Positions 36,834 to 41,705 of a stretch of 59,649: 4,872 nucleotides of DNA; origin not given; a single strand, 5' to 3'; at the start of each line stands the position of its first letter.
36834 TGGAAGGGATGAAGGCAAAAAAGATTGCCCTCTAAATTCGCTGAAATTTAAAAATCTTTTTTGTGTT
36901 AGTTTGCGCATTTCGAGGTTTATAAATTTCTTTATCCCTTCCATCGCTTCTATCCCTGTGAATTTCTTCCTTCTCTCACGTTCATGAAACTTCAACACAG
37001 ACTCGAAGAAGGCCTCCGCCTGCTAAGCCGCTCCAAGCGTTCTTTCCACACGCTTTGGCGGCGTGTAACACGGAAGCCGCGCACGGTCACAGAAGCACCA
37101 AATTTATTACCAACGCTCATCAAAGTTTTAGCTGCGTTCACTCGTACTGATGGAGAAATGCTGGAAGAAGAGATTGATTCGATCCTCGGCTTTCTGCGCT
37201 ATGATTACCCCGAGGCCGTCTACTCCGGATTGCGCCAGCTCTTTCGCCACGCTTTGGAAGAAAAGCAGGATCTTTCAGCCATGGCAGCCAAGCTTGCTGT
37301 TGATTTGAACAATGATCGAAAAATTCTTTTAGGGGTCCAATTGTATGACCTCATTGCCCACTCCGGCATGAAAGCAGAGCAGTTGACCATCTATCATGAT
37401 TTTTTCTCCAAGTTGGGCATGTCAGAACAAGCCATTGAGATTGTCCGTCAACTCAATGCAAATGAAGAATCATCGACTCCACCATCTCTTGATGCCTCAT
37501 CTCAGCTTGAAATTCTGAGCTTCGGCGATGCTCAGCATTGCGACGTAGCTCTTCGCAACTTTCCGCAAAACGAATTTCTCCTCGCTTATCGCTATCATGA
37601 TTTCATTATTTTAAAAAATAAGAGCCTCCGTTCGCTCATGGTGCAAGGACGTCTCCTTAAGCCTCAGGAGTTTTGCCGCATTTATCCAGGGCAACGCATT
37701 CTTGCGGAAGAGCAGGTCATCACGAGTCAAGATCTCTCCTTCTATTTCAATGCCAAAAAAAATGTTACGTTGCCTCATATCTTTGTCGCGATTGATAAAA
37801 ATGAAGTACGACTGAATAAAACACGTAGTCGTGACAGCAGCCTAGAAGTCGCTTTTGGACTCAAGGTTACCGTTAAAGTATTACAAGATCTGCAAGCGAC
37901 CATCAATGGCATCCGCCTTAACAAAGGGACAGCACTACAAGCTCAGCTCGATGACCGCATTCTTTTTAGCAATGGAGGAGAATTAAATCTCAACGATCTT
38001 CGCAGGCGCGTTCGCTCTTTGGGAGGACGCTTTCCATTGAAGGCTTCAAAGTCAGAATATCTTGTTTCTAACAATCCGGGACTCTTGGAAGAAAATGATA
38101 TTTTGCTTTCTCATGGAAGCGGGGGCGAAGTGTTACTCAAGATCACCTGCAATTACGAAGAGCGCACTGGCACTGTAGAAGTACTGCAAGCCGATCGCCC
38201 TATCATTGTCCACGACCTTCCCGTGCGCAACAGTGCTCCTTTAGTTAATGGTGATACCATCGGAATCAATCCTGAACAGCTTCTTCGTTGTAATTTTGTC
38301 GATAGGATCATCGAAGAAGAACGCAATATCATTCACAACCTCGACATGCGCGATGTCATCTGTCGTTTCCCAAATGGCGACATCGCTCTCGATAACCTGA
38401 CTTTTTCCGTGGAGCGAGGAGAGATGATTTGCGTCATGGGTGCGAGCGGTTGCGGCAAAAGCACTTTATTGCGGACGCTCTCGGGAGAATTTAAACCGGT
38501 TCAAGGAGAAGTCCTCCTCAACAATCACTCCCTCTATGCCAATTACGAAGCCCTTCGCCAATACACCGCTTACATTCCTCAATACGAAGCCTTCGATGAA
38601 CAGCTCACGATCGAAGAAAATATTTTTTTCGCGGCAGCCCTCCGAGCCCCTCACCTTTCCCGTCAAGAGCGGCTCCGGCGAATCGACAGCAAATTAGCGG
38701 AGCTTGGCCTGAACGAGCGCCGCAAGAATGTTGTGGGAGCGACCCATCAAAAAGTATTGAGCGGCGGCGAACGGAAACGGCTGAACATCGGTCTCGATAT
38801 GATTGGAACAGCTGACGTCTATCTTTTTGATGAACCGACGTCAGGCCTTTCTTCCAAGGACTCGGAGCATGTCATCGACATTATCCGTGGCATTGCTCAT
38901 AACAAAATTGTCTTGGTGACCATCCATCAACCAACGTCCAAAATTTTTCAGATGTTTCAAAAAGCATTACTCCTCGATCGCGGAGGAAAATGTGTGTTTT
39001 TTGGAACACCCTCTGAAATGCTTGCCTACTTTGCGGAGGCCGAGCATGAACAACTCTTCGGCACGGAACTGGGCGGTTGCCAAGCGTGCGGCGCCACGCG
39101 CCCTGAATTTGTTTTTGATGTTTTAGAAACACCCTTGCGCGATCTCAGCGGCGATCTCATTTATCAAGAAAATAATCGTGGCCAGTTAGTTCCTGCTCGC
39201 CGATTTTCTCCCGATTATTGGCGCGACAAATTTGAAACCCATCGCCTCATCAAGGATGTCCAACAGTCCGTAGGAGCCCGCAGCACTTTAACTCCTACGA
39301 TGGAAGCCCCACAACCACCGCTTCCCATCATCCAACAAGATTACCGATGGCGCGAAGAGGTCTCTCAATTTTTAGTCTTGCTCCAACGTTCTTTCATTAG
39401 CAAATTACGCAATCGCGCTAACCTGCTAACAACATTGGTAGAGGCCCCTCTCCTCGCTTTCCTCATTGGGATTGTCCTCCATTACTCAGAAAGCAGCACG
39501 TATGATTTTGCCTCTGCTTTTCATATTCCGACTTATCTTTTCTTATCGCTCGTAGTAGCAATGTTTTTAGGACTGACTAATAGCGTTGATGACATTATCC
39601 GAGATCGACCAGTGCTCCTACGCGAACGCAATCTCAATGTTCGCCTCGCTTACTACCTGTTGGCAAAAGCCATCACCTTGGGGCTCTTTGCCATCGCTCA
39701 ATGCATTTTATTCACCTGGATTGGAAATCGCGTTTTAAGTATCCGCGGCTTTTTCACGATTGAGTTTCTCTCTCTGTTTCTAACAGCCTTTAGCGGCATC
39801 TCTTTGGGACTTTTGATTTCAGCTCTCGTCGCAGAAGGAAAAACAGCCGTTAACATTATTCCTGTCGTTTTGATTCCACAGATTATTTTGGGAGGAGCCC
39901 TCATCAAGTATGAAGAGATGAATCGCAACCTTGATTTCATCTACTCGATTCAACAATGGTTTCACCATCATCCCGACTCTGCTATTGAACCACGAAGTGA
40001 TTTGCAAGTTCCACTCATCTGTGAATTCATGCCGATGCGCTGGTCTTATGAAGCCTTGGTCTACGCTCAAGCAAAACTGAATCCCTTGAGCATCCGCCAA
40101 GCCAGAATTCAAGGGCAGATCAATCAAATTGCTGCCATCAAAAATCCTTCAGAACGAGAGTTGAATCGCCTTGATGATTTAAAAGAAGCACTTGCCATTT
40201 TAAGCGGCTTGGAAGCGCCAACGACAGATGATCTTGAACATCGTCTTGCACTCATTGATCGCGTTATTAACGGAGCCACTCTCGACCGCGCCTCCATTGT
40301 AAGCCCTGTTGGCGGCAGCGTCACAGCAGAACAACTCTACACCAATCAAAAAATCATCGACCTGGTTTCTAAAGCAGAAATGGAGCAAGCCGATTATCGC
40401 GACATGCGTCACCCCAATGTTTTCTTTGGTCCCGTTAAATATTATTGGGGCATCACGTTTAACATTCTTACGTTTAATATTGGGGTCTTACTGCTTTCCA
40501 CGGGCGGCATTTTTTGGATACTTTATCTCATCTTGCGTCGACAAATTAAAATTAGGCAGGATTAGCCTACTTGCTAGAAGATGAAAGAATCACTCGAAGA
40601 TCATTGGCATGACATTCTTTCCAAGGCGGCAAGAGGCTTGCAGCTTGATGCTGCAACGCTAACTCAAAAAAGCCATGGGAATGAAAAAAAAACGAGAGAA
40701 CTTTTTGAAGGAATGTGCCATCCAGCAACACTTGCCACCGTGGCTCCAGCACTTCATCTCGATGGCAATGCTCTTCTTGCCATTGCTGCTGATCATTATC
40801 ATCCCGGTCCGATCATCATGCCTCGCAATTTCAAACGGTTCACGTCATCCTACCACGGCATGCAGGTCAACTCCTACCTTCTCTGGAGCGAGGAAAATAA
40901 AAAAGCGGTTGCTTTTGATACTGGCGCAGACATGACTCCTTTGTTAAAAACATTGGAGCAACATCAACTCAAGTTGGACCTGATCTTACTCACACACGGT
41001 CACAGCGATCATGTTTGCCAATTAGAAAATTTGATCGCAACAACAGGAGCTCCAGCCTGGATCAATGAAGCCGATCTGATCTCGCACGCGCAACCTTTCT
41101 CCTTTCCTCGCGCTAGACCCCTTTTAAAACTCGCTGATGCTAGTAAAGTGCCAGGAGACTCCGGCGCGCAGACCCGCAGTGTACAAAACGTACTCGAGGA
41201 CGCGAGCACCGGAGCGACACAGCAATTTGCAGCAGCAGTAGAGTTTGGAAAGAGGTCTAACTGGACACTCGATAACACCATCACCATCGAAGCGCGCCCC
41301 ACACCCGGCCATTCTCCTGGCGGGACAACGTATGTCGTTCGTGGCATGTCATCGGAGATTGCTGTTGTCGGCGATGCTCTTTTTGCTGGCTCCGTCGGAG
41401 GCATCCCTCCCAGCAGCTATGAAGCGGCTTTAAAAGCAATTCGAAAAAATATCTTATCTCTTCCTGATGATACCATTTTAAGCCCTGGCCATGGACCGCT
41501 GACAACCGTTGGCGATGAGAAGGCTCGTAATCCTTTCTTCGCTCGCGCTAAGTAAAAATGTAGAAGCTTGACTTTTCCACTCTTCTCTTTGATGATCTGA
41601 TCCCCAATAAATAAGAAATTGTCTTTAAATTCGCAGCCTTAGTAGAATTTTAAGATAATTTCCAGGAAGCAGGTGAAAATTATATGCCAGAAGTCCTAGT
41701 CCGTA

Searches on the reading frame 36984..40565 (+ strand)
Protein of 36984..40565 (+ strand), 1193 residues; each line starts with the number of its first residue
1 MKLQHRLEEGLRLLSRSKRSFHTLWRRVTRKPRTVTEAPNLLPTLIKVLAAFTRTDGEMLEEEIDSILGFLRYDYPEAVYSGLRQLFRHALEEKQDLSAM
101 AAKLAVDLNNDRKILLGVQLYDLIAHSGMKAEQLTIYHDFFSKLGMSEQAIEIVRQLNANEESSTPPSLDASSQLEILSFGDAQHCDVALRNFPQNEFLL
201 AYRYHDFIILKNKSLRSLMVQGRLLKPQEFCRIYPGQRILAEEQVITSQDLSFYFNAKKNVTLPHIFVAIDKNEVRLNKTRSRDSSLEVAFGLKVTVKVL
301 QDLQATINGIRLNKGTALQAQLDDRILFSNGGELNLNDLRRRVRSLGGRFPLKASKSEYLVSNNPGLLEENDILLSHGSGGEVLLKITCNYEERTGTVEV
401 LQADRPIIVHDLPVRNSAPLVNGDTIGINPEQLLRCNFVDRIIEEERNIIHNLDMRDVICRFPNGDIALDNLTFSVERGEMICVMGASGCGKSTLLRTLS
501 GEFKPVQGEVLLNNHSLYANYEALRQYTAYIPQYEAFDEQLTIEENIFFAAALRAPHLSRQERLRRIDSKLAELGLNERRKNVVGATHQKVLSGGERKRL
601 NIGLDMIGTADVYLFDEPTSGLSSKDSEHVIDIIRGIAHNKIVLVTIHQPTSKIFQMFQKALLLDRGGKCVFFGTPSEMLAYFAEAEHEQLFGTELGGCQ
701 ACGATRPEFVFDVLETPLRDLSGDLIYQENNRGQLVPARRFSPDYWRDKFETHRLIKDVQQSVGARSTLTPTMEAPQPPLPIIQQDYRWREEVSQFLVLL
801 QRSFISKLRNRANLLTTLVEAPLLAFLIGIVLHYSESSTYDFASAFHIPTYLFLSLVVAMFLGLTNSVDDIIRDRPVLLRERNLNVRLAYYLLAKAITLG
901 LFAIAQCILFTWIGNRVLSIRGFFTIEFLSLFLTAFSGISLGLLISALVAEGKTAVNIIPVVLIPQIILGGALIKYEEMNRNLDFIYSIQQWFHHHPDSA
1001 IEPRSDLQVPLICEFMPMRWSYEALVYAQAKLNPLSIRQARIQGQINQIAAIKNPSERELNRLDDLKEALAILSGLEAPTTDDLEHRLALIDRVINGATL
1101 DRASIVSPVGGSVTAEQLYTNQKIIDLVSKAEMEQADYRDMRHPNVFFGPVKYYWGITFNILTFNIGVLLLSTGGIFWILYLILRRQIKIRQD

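Call 75: search_protein_families(library=pfam, proteins=[window:36984-40565:+], max_evalue=0.00001)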
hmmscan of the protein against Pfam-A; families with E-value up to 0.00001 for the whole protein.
window:36984-40565:+ (1193 aa): 3 families
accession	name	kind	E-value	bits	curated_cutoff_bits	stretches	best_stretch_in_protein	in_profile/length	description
PF00005.33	ABC_tran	-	2.2e-30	106.5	25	1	469-620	1-137/137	ABC transporter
PF01061.29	ABC2_membrane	-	2.3e-23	83.3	26.9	1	795-989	2-196/211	ABC-2 type transporter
PF12698.13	ABC2_membrane_3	-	2e-09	37.4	31.6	1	845-989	163-305/347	ABC-2 family transporter protein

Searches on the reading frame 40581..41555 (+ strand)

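Call 75: search_protein_families(library=pfam, proteins=[window:40581-41555:+], max_evalue=0.00001)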
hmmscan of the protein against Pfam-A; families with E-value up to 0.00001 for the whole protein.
window:40581-41555:+ (324 aa): 1 family
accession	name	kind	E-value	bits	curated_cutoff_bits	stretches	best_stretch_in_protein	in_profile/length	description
PF00753.33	Lactamase_B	-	1.3e-18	68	22.7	1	94-304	4-196/196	Metallo-beta-lactamase superfamily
